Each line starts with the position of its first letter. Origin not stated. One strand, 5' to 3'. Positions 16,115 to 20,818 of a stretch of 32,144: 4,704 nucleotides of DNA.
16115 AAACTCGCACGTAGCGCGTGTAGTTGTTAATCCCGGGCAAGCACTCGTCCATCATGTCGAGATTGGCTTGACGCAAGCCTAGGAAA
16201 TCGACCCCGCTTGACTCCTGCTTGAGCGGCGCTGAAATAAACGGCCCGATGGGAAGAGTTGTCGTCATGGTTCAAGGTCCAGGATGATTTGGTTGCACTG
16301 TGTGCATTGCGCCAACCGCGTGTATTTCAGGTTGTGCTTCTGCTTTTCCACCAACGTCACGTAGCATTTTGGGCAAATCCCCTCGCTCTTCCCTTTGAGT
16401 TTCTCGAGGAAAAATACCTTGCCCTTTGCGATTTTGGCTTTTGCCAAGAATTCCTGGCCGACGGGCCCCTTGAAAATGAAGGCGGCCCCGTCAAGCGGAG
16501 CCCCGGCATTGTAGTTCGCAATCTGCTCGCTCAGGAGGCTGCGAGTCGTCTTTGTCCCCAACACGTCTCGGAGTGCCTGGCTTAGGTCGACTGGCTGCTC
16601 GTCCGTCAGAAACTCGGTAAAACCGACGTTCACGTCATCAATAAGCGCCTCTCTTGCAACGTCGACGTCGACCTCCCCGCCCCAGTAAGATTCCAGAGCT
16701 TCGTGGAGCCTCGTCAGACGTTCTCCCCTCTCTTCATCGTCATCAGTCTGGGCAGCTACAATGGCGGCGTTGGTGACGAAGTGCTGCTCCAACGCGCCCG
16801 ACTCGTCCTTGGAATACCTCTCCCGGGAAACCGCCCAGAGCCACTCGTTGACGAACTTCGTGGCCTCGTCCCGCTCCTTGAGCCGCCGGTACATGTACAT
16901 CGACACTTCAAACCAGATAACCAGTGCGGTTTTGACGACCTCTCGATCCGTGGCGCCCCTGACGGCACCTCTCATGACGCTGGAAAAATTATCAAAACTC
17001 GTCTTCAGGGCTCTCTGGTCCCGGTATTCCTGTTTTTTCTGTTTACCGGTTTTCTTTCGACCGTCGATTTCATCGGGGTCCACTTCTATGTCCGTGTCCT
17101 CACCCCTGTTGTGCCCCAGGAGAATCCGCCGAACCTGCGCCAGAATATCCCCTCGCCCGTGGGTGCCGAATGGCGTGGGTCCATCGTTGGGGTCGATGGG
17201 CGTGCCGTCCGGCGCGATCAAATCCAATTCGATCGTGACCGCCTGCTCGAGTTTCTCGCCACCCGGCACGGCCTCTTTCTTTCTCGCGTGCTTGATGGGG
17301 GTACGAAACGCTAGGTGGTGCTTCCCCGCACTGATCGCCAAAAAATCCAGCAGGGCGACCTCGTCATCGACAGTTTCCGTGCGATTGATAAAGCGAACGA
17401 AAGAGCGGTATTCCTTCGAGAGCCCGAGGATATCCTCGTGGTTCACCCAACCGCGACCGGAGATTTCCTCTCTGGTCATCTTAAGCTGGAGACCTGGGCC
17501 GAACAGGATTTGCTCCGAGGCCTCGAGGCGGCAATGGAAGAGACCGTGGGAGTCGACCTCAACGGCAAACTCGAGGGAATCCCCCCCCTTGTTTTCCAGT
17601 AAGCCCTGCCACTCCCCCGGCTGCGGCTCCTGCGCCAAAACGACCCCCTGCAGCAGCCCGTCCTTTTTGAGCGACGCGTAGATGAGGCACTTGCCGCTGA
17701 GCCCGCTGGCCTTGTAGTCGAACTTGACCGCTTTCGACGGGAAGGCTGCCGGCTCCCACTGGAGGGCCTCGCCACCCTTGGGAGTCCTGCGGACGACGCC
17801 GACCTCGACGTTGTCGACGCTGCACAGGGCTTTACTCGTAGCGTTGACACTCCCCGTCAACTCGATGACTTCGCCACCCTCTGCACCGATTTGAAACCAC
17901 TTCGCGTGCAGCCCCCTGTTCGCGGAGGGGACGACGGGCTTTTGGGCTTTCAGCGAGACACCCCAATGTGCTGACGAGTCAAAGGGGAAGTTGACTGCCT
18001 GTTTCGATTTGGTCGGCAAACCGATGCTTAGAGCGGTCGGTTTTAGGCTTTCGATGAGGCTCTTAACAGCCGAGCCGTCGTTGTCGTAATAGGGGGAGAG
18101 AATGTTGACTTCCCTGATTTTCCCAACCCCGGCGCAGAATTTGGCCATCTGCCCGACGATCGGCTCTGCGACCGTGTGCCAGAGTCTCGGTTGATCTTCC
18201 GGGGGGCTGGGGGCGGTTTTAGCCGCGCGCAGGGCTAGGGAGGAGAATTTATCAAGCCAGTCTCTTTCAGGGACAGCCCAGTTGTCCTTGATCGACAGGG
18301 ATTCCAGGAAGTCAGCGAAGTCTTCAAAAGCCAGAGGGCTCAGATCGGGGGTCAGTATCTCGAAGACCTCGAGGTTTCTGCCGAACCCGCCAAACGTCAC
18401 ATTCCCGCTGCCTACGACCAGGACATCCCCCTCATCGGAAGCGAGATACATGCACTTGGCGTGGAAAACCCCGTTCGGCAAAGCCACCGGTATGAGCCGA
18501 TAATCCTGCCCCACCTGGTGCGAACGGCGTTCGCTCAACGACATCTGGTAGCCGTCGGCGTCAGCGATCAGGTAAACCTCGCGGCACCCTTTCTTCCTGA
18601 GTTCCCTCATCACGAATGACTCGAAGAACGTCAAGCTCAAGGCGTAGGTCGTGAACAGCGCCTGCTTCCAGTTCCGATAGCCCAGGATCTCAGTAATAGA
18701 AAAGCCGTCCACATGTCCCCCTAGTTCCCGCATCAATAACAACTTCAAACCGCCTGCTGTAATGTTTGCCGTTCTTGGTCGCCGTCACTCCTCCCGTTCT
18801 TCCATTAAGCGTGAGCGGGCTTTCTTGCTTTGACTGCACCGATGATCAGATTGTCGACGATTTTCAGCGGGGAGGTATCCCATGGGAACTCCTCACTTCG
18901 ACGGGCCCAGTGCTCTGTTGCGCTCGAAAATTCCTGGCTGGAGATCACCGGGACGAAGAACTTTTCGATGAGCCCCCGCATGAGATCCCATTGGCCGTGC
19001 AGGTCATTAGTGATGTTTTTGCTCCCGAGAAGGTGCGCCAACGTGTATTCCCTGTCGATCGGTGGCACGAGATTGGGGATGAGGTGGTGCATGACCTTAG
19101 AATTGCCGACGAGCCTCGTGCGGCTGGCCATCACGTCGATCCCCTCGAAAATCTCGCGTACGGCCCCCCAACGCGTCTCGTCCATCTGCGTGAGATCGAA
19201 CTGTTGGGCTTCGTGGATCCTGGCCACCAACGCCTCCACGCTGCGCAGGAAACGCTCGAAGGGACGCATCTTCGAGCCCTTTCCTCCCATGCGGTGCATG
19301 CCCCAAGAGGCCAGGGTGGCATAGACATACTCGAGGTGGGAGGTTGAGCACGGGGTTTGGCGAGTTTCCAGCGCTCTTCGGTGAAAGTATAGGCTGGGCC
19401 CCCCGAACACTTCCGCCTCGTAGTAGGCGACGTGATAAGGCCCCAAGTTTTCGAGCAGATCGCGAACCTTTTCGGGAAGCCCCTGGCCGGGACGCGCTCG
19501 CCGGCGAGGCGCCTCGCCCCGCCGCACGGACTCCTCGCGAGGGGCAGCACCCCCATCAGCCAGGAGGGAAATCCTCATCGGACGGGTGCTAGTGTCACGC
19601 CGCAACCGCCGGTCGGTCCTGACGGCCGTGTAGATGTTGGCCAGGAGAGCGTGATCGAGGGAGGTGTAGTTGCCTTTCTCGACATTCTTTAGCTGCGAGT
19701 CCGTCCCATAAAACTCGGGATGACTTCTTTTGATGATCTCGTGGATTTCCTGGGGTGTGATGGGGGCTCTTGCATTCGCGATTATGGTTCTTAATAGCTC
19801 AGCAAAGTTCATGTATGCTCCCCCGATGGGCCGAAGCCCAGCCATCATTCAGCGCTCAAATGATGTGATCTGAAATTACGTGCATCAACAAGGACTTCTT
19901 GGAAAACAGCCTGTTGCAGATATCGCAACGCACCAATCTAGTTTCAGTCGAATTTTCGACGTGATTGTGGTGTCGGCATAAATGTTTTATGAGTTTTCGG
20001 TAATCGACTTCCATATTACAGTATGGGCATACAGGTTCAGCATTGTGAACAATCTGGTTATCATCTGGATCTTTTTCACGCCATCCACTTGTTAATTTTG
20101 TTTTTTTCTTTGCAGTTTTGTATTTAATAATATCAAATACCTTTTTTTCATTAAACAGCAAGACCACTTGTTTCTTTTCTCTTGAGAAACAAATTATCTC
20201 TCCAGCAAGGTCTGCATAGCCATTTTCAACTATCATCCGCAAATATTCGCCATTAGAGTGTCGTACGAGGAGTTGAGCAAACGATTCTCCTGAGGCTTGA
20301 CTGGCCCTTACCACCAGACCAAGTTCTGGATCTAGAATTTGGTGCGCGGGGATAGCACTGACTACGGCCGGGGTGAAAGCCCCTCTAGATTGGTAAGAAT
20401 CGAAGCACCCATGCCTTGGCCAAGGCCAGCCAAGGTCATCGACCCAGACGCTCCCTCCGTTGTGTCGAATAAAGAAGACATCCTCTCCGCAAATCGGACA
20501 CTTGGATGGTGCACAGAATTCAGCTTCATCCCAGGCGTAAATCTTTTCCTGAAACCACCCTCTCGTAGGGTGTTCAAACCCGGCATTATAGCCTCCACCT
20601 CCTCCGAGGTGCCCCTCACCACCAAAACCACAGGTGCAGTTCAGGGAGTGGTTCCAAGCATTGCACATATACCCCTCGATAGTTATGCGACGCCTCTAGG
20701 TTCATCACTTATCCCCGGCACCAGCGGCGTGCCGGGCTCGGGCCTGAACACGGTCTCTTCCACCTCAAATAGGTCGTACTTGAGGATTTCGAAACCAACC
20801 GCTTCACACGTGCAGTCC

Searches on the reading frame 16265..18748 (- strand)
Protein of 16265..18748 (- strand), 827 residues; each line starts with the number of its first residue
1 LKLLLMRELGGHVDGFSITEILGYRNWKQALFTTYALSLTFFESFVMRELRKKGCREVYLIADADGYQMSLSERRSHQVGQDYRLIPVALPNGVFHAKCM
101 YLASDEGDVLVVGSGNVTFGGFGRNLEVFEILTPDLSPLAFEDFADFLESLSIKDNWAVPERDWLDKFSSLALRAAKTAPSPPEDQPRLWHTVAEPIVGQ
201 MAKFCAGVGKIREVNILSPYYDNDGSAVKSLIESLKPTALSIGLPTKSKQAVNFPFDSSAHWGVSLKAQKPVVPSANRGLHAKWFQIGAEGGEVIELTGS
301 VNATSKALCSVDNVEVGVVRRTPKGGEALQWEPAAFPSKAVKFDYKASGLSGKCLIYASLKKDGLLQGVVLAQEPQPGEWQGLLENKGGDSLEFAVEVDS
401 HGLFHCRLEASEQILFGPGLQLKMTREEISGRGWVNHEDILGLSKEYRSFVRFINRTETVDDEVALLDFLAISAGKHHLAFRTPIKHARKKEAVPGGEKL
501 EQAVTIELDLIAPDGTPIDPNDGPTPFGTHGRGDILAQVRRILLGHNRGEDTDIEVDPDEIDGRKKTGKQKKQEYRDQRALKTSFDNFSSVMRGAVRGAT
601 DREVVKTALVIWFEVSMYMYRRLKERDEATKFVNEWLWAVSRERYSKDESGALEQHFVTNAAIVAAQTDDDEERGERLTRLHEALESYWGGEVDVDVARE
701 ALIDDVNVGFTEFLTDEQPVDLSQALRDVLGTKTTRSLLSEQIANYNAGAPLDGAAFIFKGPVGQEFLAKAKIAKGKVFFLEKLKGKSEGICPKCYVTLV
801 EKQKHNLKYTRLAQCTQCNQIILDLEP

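Call 15: search_protein_families(library=pfam, proteins=[window:16265-18748:-], max_evalue=0.001)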
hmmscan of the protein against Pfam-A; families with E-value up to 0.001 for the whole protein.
window:16265-18748:- (827 aa): 1 family
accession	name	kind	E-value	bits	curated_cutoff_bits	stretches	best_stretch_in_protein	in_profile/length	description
PF13091.12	PLDc_2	-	7e-07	29.6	27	0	48-130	30-113/132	PLD-like domain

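Call 17: search_protein_families(library=padloc, proteins=[window:16265-18748:-], max_evalue=0.001)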
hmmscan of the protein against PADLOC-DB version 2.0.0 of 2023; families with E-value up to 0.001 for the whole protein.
window:16265-18748:- (827 aa): 4 families
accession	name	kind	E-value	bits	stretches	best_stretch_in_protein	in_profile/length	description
PDLC03829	ZacB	-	8.9e-13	45.9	2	270-323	293-337/586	-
PDLC04553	PDC-M27B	-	1.1e-08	32.2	1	92-133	105-147/635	-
PDLC02607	DrmC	-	3.3e-06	24.6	0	267-324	190-241/265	DrmC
PDLC02707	PbeA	-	0.00012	18.8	0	91-132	133-175/672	PbeA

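Call 65: find_related_loci(query=window:16265-18748:-, collection=genome_contigs, flank=8000)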
Query window:16265-18748:- (827 aa) in genome_contigs; peptide patterns used: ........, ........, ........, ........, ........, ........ (x = any residue, [..] = any of these).
135 stretches matched a pattern; 1 encode a relative of the query (tblastn E <= 1e-3); 1 distinct loci.
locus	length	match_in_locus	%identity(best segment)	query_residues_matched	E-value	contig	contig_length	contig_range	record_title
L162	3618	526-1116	62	14-210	9e-81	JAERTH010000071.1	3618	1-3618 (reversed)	MAG: Candidatus Neomarinimicrobiota bacterium isolate BH27 c_000000003294, whole genome shotgun sequence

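Call 74: search_protein_families(library=phrogs, proteins=[window:16265-18748:-], max_evalue=0.001)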
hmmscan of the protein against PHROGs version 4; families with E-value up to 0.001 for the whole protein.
window:16265-18748:- (827 aa): 0 families

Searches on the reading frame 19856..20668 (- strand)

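Call 15: search_protein_families(library=pfam, proteins=[window:19856-20668:-], max_evalue=0.001)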
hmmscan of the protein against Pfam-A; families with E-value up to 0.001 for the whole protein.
window:19856-20668:- (270 aa): 2 families
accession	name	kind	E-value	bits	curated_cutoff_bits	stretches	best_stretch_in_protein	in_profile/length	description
PF13913.12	zf-C2HC_2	-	9.3e-06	25.6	27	0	245-264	2-21/25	zinc-finger of a C2HC-type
PF05605.18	zf-Di19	-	0.00011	22.8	27.5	1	213-268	4-53/54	Drought induced 19 protein (Di19), zinc-binding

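Call 17: search_protein_families(library=padloc, proteins=[window:19856-20668:-], max_evalue=0.001)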
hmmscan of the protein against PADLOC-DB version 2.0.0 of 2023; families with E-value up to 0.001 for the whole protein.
window:19856-20668:- (270 aa): 0 families

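Call 74: search_protein_families(library=phrogs, proteins=[window:19856-20668:-], max_evalue=0.001)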
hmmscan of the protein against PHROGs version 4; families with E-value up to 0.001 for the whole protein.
window:19856-20668:- (270 aa): 0 families
